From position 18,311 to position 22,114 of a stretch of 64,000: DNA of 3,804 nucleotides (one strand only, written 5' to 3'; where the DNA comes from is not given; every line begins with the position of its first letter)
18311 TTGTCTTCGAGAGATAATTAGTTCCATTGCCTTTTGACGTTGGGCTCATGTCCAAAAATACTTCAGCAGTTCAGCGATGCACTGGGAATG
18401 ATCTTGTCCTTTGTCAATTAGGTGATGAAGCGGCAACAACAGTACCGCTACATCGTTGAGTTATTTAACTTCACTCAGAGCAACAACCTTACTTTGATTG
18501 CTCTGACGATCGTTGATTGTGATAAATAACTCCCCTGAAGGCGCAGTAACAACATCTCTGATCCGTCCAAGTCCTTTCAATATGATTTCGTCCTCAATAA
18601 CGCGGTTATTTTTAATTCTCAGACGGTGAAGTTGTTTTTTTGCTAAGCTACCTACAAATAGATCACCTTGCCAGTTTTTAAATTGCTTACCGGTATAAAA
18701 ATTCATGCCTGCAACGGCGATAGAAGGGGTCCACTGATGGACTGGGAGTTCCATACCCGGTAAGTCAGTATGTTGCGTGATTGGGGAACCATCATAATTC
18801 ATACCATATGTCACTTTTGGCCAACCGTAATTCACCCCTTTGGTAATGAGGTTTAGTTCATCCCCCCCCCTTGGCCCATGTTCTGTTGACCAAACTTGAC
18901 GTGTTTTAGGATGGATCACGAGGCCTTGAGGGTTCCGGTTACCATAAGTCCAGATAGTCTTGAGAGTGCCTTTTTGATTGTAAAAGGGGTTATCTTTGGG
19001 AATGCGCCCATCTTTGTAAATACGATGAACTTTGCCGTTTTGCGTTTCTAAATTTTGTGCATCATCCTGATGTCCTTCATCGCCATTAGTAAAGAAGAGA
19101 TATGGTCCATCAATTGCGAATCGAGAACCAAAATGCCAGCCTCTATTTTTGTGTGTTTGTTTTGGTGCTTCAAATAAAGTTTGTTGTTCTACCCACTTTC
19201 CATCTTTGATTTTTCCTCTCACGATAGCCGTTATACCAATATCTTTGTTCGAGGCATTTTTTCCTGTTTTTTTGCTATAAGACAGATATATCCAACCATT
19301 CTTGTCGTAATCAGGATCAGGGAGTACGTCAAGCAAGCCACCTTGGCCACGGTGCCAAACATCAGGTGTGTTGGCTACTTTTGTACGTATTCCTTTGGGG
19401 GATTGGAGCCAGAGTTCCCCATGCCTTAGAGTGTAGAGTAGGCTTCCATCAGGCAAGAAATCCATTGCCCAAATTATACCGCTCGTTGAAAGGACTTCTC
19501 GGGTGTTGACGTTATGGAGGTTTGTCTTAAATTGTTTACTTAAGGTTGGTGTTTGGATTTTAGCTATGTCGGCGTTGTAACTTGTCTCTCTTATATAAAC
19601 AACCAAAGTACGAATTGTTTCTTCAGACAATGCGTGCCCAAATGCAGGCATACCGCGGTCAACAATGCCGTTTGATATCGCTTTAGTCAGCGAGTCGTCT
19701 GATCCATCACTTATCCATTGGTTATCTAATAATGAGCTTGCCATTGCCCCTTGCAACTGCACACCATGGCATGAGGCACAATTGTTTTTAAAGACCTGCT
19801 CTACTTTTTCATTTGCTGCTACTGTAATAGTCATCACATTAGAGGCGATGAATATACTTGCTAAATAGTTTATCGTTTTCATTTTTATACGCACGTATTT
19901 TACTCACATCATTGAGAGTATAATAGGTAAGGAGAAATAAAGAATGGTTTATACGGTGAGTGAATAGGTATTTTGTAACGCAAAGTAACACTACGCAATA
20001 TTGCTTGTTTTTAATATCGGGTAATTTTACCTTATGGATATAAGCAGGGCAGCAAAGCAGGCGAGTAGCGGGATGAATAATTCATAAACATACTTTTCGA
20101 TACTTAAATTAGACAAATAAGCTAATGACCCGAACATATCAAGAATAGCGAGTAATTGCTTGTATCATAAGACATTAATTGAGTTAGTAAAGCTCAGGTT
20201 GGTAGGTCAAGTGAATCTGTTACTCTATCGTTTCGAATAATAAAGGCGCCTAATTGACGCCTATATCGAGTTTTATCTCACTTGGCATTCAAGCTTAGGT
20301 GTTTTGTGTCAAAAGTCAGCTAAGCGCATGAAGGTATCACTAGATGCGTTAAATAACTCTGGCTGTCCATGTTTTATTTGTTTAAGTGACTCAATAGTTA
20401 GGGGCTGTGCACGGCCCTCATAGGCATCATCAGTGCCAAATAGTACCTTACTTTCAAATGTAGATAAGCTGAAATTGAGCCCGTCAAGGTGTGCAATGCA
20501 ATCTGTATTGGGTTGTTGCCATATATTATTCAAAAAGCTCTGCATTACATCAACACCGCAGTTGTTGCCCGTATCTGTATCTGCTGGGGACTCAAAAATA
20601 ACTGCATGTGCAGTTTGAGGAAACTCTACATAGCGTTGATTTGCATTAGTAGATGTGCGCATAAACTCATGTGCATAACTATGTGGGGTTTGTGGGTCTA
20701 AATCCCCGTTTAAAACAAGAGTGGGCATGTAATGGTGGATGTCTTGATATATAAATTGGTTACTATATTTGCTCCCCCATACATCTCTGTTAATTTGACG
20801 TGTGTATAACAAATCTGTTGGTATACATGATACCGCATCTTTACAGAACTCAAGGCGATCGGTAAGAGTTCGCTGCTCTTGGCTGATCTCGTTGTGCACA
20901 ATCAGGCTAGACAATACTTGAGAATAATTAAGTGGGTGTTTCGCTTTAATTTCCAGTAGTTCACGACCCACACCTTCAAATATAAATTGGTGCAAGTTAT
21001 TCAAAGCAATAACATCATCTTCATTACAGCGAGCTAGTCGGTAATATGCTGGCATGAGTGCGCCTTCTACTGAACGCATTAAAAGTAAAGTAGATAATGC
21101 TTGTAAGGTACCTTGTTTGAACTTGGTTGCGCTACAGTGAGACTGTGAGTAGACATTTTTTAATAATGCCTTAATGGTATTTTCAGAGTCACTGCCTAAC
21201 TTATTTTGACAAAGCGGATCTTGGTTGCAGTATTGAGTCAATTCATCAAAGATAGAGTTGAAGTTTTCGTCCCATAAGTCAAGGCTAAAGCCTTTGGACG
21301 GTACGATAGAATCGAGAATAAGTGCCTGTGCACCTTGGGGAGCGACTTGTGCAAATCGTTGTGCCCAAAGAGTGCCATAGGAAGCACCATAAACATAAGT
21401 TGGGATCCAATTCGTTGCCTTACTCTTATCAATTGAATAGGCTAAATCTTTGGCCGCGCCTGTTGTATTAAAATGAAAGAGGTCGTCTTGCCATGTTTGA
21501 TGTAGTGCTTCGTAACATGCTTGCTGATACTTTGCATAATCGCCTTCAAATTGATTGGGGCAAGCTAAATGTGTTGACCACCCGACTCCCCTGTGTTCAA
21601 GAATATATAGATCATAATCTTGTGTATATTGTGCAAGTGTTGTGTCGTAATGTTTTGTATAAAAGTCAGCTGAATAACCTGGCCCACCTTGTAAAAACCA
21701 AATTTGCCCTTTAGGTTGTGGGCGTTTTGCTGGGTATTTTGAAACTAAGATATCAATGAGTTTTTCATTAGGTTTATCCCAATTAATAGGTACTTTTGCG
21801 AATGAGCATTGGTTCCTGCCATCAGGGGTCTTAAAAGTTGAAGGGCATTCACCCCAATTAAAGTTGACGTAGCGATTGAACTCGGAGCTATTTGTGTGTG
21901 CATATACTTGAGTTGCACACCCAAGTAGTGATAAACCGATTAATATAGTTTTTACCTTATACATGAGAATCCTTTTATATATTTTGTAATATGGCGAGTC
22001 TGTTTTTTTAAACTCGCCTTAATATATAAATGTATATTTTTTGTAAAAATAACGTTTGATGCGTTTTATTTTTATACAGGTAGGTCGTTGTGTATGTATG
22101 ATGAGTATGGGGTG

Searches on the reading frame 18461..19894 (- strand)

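Call 14: search_protein_families(library=pfam, proteins=[window:18461-19894:-], max_evalue=0.01)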
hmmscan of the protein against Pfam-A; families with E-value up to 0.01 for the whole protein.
window:18461-19894:- (477 aa): 3 families
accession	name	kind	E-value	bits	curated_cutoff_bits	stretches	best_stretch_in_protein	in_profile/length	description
PF07995.17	GSDH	-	5e-115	384.8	25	1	142-464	5-327/332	Glucose / Sorbosone dehydrogenase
PF13442.11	Cytochrome_CBB3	-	9.1e-14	52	27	1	27-101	2-68/68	Cytochrome C oxidase, cbb3-type, subunit III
PF00034.26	Cytochrom_C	-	2.7e-07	32.2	21.3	1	30-104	3-89/90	Cytochrome c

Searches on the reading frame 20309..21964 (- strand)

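Call 14: search_protein_families(library=pfam, proteins=[window:20309-21964:-], max_evalue=0.01)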
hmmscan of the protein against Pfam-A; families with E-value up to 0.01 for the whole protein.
window:20309-21964:- (551 aa): 3 families
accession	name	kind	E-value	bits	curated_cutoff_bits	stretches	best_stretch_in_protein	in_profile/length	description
PF00561.26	Abhydrolase_1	-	5.5e-16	59.4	25.8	2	90-242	5-123/245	alpha/beta hydrolase fold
PF12146.15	Hydrolase_4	-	1.7e-08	34.5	27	1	403-459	181-238/239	Serine aminopeptidase, S33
PF08386.16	Abhydrolase_4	-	0.00061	20.3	21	1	411-480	33-93/103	TAP-like protein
